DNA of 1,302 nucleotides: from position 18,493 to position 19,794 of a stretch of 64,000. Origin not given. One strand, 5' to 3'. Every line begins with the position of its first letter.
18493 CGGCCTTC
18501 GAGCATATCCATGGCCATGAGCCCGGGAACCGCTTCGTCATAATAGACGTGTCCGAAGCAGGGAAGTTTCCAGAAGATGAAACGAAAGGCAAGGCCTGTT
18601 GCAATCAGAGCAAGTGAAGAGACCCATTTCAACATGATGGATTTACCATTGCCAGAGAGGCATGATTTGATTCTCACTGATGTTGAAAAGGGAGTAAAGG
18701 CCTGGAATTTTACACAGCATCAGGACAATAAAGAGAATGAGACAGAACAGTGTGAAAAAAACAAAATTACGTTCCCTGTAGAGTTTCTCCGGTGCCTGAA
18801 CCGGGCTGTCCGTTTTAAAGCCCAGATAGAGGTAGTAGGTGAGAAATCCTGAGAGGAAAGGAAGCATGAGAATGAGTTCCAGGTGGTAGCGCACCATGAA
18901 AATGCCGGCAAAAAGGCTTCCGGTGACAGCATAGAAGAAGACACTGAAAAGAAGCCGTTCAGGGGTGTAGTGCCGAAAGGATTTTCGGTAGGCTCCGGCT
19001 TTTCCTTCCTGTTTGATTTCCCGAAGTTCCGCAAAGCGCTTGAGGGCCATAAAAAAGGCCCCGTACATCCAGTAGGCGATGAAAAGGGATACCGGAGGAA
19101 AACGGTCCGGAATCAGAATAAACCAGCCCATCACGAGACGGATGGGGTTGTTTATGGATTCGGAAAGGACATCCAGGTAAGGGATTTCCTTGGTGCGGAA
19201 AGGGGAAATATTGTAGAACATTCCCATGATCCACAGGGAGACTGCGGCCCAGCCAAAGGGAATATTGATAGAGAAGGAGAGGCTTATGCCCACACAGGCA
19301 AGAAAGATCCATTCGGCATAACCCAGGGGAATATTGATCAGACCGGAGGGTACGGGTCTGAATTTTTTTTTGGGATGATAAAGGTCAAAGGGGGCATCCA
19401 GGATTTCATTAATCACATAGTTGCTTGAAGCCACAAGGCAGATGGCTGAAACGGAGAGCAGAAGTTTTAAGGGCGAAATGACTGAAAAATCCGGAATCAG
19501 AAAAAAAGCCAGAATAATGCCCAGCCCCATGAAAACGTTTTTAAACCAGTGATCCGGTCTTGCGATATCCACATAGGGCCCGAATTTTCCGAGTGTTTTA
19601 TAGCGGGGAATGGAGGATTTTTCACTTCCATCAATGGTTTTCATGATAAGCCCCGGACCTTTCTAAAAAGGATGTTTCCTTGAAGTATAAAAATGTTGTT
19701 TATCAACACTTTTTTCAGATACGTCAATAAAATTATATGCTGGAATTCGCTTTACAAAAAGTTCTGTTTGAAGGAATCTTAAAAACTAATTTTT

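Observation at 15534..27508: Candidate lipid-linked pentofuranosyl glycosylation locus next to a pilin-like operon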

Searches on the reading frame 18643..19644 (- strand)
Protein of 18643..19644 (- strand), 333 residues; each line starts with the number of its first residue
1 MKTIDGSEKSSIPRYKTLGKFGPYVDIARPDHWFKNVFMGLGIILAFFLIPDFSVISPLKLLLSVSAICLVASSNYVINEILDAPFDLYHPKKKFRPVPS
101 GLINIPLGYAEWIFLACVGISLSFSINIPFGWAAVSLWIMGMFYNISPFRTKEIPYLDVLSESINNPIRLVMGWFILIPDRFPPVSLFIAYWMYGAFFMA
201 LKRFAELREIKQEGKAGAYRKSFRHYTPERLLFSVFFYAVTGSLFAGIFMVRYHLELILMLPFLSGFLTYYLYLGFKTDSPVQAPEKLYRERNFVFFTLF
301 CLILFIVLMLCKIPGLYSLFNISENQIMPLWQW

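Call 4: search_protein_families(library=pfam, proteins=[window:18643-19644:-], max_evalue=0.01)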
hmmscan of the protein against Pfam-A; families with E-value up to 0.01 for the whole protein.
window:18643-19644:- (333 aa): 1 family
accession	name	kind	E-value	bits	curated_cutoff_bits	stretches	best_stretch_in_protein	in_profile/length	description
PF01040.23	UbiA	-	9.9e-22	77.9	34.2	1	44-280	5-235/250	UbiA prenyltransferase family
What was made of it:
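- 18643..19644 (-): UbiA-superfamily gene (333 aa), predicted polyprenyl-phosphate 5-phosphoribosyltransferase (PPPRS/DPPRS-like, in a clade of its own). Pfam PF01040, E 1e-21 (call 4).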

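Call 5: search_protein_families(library=ncbifam, proteins=[window:18643-19644:-], max_evalue=0.01)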
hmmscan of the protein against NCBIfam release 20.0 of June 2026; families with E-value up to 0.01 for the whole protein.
window:18643-19644:- (333 aa): 15 families
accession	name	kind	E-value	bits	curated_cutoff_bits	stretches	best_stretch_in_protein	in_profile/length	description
NF006088.0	PRK08238.1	equivalog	9.7e-22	77.2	351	1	23-229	194-389/482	UbiA family prenyltransferase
NF008977.0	PRK12324.1-2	equivalog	6e-20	71.8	234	1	24-277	5-255/297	decaprenyl-phosphate phosphoribosyltransferase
NF008978.0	PRK12324.1-4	equivalog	2e-19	69.7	207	1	24-233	35-236/322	decaprenyl-phosphate phosphoribosyltransferase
NF008976.0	PRK12324.1-1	equivalog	4.8e-16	59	474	1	25-242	22-233/306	decaprenyl-phosphate phosphoribosyltransferase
NF009523.0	PRK12884.1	equivalog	1.2e-10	41.1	269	1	21-146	4-122/279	prenyltransferase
NF009516.0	PRK12875.1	equivalog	1e-07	31.4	205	1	74-249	69-239/292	prenyltransferase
TIGR01473.1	cyoE_ctaB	equivalog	1.5e-06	28.2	210.3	1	43-142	19-119/281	heme o synthase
TIGR01475.1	ubiA_other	subfamily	3.1e-06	26.8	180.8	1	34-305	16-278/282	UbiA-like polyprenyltransferase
TIGR01476.1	chlor_syn_BchG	subfamily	4.1e-05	23.2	212.3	1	58-154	37-132/283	(bacterio)chlorophyll synthase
TIGR01474.1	ubiA_proteo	equivalog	0.00026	20.6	275.45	1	53-225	34-201/282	4-hydroxybenzoate octaprenyltransferase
NF005742.0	PRK07566.1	equivalog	0.00027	20.1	313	1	70-154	77-159/315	chlorophyll synthase ChlG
NF003348.0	PRK04375.1-1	equivalog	0.00032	20.2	285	1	23-144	5-119/292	heme o synthase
NF035940.1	prenyl_rel_EboC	equivalog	0.00093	18.7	250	1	58-146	39-124/292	UbiA-like protein EboC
NF009512.0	PRK12872.1-1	equivalog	0.00094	18.8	278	1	44-127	21-105/303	geranylgeranylglycerol-phosphate geranylgeranyltransferase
NF010119.0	PRK13595.1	equivalog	0.0017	17.9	248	1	114-249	102-233/292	prenyltransferase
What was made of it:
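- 18643..19644 (-): Best NCBIfam models are PRK08238 (HAD-UbiA) and DPPR synthase, at 59-77 bits against at most 41 bits for any other prenyltransferase, but all far below the equivalog cutoffs (call 5).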

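Call 6: find_encoding_contigs(protein=window:18643-19644:-, flank=10000, max_places=6)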
Protein window:18643-19644:- (333 aa): 2 contigs read that carry it; 2 places shown.
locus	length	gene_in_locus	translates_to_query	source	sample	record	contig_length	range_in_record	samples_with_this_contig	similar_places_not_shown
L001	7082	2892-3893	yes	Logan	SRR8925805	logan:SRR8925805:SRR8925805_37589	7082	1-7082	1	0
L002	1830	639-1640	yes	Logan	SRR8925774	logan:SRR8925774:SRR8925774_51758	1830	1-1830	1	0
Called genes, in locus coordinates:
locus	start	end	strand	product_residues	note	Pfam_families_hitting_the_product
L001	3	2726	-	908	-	?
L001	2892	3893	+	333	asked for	PF01040:UbiA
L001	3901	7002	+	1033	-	-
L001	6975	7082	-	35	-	?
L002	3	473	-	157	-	?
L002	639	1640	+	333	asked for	PF01040:UbiA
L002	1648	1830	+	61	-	?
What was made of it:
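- Checked: An independent gene call in a Logan assembly agrees (call 6).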

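Call 7: search_solved_structures(query=window:18643-19644:-, max_evalue=0.01, show_alignments=2)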
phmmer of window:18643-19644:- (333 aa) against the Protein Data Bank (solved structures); distinct sequences matched with E-value up to 0.01: 1.
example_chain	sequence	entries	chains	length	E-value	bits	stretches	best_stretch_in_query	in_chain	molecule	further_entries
8j8j_D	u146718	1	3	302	2.3e-12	50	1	25-249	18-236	Decaprenyl-phosphate phosphoribosyltransferase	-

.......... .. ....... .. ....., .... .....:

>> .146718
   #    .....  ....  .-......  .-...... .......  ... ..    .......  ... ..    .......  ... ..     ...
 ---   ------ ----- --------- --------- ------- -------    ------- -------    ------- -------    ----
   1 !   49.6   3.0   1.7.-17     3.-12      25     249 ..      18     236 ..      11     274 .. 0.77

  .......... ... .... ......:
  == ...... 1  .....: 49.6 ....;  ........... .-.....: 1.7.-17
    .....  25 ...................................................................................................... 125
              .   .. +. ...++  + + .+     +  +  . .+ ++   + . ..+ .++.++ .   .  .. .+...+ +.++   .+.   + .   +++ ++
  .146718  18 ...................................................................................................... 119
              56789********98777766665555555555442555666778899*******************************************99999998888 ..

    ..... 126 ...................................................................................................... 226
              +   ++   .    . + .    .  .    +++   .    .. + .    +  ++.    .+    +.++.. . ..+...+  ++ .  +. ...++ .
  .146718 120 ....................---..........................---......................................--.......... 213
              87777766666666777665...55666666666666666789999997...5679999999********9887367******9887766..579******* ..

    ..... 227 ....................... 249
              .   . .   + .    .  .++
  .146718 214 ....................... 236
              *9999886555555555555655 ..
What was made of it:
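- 18643..19644 (-): The only PDB sequence hit is 8j8j Rv3806c, E 2e-12 (call 7).
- On Polyprenyl-phosphate phosphoribosyltransferase (DPPRS/PPPRS, Rv3806c type): The only PDB sequence hit is 8j8j (call 7).
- The only PDB sequence hit is Rv3806c (call 7). It shares the KR(Y/F)AEL loop with DPPRS (call 7). It lacks the equivalents of Rv3806c Gln135 and Tyr157 (call 7). There is no PDB sequence hit to any aromatic prenyltransferase at E<=0.01 (call 7).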

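Call 15: find_homologous_proteins(query=window:18643-19644:-, max_evalue=0.001)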
Query window:18643-19644:- (333 aa): 6482 proteins with E <= 0.001 among 8000 candidates; the best 120 are listed.
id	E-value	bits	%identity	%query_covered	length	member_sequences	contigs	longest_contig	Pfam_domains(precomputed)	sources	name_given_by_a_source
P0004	4.1e-221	751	100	100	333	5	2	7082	PF01040.24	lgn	-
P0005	4.1e-121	423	58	98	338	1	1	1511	PF01040.24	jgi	jgi:decaprenyl-phosphate phosphoribosyltransferase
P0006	4.7e-121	422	59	97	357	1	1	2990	PF01040.24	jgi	-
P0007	1.3e-120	421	57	100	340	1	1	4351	PF01040.24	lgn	-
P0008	1.4e-120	421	57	98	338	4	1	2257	PF01040.24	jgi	jgi:4-hydroxybenzoate polyprenyltransferase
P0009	3.6e-120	419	55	99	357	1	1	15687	PF01040.24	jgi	jgi:4-hydroxybenzoate polyprenyltransferase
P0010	1.9e-119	417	58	95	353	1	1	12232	PF01040.24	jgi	jgi:decaprenyl-phosphate phosphoribosyltransferase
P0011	3.1e-119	416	60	93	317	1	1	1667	PF01040.24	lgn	-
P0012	4.4e-119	416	60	93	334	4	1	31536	PF01040.24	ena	-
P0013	7.0e-119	415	59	95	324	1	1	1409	PF01040.24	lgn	-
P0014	1.6e-118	414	53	98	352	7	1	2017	PF01040.24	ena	-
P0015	1.8e-118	414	58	93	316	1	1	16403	PF01040.24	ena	-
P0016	2.4e-118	413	60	92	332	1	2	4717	PF01040.24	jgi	jgi:decaprenyl-phosphate phosphoribosyltransferase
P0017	4.2e-118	413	57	97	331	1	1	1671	PF01040.24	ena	-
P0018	4.4e-118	413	55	98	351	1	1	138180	PF01040.24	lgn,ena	-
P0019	4.6e-118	412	56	100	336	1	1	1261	PF01040.24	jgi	jgi:4-hydroxybenzoate polyprenyltransferase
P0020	5.4e-118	412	57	100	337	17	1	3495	PF01040.24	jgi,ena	jgi:4-hydroxybenzoate polyprenyltransferase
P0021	1.2e-117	411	57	95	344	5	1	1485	PF01040.24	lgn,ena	-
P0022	1.4e-117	411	54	98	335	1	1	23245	PF01040.24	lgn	-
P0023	1.4e-117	411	59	94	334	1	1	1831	PF01040.24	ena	-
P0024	1.6e-117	411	57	99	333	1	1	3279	PF01040.24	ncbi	-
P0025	1.9e-117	410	57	97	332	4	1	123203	PF01040.24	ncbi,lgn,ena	-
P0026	2.5e-117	410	57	96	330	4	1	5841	PF01040.24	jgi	jgi:4-hydroxybenzoate polyprenyltransferase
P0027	3.3e-117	410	58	95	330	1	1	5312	PF01040.24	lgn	-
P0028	3.5e-117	410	56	99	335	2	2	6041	PF01040.24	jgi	jgi:4-hydroxybenzoate polyprenyltransferase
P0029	4.2e-117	409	55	98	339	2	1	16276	PF01040.24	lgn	-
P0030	5.9e-117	409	59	93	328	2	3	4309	PF01040.24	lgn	-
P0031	6.3e-117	409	59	93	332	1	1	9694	PF01040.24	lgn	-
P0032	8.4e-117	408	55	95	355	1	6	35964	PF01040.24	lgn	-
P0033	8.4e-117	408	60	95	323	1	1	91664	PF01040.24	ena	-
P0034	9.8e-117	408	58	92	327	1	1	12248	PF01040.24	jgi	-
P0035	1.1e-116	408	59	93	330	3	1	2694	PF01040.24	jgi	jgi:4-hydroxybenzoate polyprenyltransferase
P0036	1.3e-116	408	59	93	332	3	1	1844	PF01040.24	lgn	-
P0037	1.3e-116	408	57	95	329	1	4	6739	PF01040.24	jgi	jgi:4-hydroxybenzoate polyprenyltransferase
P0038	1.3e-116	408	57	95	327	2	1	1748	PF01040.24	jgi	jgi:4-hydroxybenzoate polyprenyltransferase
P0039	1.7e-116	407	56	100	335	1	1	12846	PF01040.24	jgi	jgi:decaprenyl-phosphate phosphoribosyltransferase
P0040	2.0e-116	407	59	93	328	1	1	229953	PF01040.24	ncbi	-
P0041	2.5e-116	407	54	100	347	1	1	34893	PF01040.24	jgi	jgi:4-hydroxybenzoate polyprenyltransferase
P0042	2.7e-116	407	59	93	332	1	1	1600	PF01040.24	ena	-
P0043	2.9e-116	407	59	94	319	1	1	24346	PF01040.24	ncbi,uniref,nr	ncbi:UbiA prenyltransferase family protein [Thermodesulfatator autotrophicus]|uniref:Prenyltransfera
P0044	2.9e-116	407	56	95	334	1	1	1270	PF01040.24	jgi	jgi:4-hydroxybenzoate polyprenyltransferase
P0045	3.6e-116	406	56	98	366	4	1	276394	PF01040.24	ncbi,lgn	ncbi:MAG: UbiA prenyltransferase family protein [Planctomycetota bacterium]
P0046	3.8e-116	406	57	96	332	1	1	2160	PF01040.24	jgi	jgi:4-hydroxybenzoate polyprenyltransferase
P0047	4.3e-116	406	57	93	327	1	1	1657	PF01040.24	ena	-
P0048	4.4e-116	406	55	100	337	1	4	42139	PF01040.24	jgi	jgi:decaprenyl-phosphate phosphoribosyltransferase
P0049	4.5e-116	406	58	93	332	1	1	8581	PF01040.24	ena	-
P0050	5.5e-116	406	60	92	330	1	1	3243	PF01040.24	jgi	jgi:4-hydroxybenzoate polyprenyltransferase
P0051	5.5e-116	406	58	94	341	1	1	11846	PF01040.24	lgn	-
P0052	5.6e-116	406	52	100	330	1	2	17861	PF01040.24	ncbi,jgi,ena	-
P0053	6.3e-116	405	53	98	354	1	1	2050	PF01040.24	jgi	jgi:4-hydroxybenzoate polyprenyltransferase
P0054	6.3e-116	405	58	92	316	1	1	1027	PF01040.24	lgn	-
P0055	6.5e-116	405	60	93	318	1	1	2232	PF01040.24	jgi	jgi:4-hydroxybenzoate polyprenyltransferase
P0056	7.0e-116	405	59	93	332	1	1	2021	PF01040.24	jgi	jgi:decaprenyl-phosphate phosphoribosyltransferase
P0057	7.2e-116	405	60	93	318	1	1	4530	PF01040.24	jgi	jgi:4-hydroxybenzoate polyprenyltransferase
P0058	7.2e-116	405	59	93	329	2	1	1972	PF01040.24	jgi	jgi:decaprenyl-phosphate phosphoribosyltransferase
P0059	7.7e-116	405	53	99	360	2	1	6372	PF01040.24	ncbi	-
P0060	7.7e-116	405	58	94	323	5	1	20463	PF01040.24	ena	-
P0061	9.0e-116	405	59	92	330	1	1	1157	PF01040.24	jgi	jgi:4-hydroxybenzoate polyprenyltransferase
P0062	9.4e-116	405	53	99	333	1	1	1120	PF01040.24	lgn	-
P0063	9.8e-116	405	56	100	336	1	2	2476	PF01040.24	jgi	jgi:decaprenyl-phosphate phosphoribosyltransferase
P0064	1.0e-115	405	57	95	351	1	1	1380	PF01040.24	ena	-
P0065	1.1e-115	405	56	99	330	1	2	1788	PF01040.24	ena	-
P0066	1.1e-115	405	57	92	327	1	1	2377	PF01040.24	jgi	jgi:decaprenyl-phosphate phosphoribosyltransferase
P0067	1.3e-115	404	57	93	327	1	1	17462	PF01040.24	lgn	-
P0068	1.3e-115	404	59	93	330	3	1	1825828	PF01040.24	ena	-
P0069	1.4e-115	404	59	93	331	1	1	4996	PF01040.24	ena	-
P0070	1.4e-115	404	53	100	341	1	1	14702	PF01040.24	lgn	-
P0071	1.6e-115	404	56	98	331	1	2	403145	PF01040.24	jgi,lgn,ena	-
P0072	1.7e-115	404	59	93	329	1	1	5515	PF01040.24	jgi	-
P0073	1.8e-115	404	58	94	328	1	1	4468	PF01040.24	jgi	jgi:4-hydroxybenzoate polyprenyltransferase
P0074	1.9e-115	404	56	94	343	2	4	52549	PF01040.24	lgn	-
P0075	2.2e-115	404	57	94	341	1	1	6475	PF01040.24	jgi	jgi:decaprenyl-phosphate phosphoribosyltransferase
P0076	2.2e-115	404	58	95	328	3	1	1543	PF01040.24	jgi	jgi:4-hydroxybenzoate polyprenyltransferase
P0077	2.6e-115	403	57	94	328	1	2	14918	PF01040.24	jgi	jgi:4-hydroxybenzoate polyprenyltransferase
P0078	2.7e-115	403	56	94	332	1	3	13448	PF01040.24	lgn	-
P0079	2.8e-115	403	58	93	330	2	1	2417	PF01040.24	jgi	jgi:4-hydroxybenzoate polyprenyltransferase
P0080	3.1e-115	403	59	92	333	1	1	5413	PF01040.24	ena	-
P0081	3.2e-115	403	58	93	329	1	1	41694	PF01040.24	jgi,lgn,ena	-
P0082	3.2e-115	403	59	93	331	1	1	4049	PF01040.24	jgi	jgi:4-hydroxybenzoate polyprenyltransferase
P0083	3.4e-115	403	58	94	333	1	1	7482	PF01040.24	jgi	jgi:decaprenyl-phosphate phosphoribosyltransferase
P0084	3.6e-115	403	57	93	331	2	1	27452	PF01040.24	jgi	-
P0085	3.8e-115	403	58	93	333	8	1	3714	PF01040.24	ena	-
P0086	4.1e-115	403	59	93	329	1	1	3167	PF01040.24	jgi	jgi:4-hydroxybenzoate polyprenyltransferase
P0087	4.5e-115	403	57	94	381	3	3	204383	PF01040.24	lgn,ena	-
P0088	4.5e-115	403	52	100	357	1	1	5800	PF01040.24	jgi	jgi:4-hydroxybenzoate polyprenyltransferase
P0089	4.7e-115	403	59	93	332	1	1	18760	PF01040.24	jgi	jgi:decaprenyl-phosphate phosphoribosyltransferase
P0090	4.9e-115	403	52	99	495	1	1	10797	PF13419.13,PF09419.17,PF00702.33,PF01040.24,PF13242.13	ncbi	-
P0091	5.2e-115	402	57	99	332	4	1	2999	PF01040.24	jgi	-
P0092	5.4e-115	402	57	95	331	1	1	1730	PF01040.24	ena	-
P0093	5.5e-115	402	57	93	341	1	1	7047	PF01040.24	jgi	jgi:decaprenyl-phosphate phosphoribosyltransferase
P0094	5.9e-115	402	57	97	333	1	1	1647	PF01040.24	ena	-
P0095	6.7e-115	402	53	99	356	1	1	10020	PF01040.24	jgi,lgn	jgi:4-hydroxybenzoate polyprenyltransferase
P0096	7.2e-115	402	55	97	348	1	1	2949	PF01040.24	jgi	jgi:4-hydroxybenzoate polyprenyltransferase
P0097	7.3e-115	402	58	94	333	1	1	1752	PF01040.24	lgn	-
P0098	7.3e-115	402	58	93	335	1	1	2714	PF01040.24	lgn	-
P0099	7.5e-115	402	55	97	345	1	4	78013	PF01040.24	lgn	-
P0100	8.0e-115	402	57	97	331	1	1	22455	PF01040.24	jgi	jgi:4-hydroxybenzoate polyprenyltransferase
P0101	8.2e-115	402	55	98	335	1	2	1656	PF01040.24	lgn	-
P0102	9.0e-115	402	56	99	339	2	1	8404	PF01040.24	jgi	jgi:decaprenyl-phosphate phosphoribosyltransferase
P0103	9.2e-115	402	58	92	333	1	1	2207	PF01040.24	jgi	jgi:decaprenyl-phosphate phosphoribosyltransferase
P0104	9.3e-115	402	56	93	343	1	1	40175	PF01040.24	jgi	jgi:4-hydroxybenzoate polyprenyltransferase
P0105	1.0e-114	401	54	96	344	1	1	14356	PF01040.24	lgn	-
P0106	1.1e-114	401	54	94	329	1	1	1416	PF01040.24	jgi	jgi:4-hydroxybenzoate polyprenyltransferase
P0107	1.1e-114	401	57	97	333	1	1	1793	PF01040.24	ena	-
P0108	1.1e-114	401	57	97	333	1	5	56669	PF01040.24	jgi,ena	-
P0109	1.1e-114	401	55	98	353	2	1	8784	PF01040.24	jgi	jgi:4-hydroxybenzoate polyprenyltransferase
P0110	1.3e-114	401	57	93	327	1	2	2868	PF01040.24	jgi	jgi:decaprenyl-phosphate phosphoribosyltransferase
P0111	1.4e-114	401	58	93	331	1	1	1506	PF01040.24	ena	-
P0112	1.4e-114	401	59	93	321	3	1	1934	PF01040.24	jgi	jgi:4-hydroxybenzoate polyprenyltransferase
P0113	1.5e-114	401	56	100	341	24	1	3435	PF01040.24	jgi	jgi:decaprenyl-phosphate phosphoribosyltransferase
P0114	1.5e-114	401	56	99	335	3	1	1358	PF01040.24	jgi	jgi:decaprenyl-phosphate phosphoribosyltransferase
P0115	1.5e-114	401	54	99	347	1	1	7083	PF01040.24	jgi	-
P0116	1.6e-114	401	54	98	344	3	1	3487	PF01040.24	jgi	jgi:4-hydroxybenzoate polyprenyltransferase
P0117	1.7e-114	401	57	94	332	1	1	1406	PF01040.24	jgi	jgi:decaprenyl-phosphate phosphoribosyltransferase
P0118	1.7e-114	401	60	93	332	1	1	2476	PF01040.24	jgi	jgi:4-hydroxybenzoate polyprenyltransferase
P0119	1.8e-114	401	58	93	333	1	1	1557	PF01040.24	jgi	-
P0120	1.9e-114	401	59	93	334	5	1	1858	PF01040.24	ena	-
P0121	2.0e-114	401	54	98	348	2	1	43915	PF01040.24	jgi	jgi:4-hydroxybenzoate polyprenyltransferase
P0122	2.0e-114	400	59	93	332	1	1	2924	PF01040.24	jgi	jgi:decaprenyl-phosphate phosphoribosyltransferase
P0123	2.2e-114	400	57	97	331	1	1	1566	PF01040.24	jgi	jgi:decaprenyl-phosphate phosphoribosyltransferase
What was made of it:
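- A HAD-UbiA fusion, P0090, is 52% identical (call 15). JGI auto-annotations call many relatives '4-hydroxybenzoate polyprenyltransferase' (call 15).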

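Call 16: find_encoding_contigs(protein=P0045, flank=8000, max_places=2)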
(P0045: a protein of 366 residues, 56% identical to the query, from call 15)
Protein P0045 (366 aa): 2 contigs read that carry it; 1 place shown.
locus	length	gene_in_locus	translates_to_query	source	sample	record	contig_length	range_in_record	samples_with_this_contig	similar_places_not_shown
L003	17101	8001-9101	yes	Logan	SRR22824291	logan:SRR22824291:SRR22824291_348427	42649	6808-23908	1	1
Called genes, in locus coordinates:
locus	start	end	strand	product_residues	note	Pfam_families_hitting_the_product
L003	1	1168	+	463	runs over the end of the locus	PF00437:T2SSE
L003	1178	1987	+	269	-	PF00482:T2SSF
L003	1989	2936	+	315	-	PF00482:T2SSF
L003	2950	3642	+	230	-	PF13428:TPR_14 (faint), PF07719:TPR_2 (faint), PF14559:TPR_19 (weak)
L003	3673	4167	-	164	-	-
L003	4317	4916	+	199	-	-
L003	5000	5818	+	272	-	PF13489:Methyltransf_23 (weak), PF05050:Methyltransf_21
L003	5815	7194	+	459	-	PF01943:Polysacc_synt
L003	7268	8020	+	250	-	PF00702:Hydrolase, PF13419:HAD_2, PF13242:Hydrolase_like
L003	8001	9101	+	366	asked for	PF01040:UbiA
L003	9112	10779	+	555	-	PF13231:PMT_2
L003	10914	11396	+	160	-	-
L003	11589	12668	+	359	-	PF06723:MreB_Mbl, PF00022:Actin (faint)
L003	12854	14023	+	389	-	PF12725:DUF3810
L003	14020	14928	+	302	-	PF27100:DcsG_N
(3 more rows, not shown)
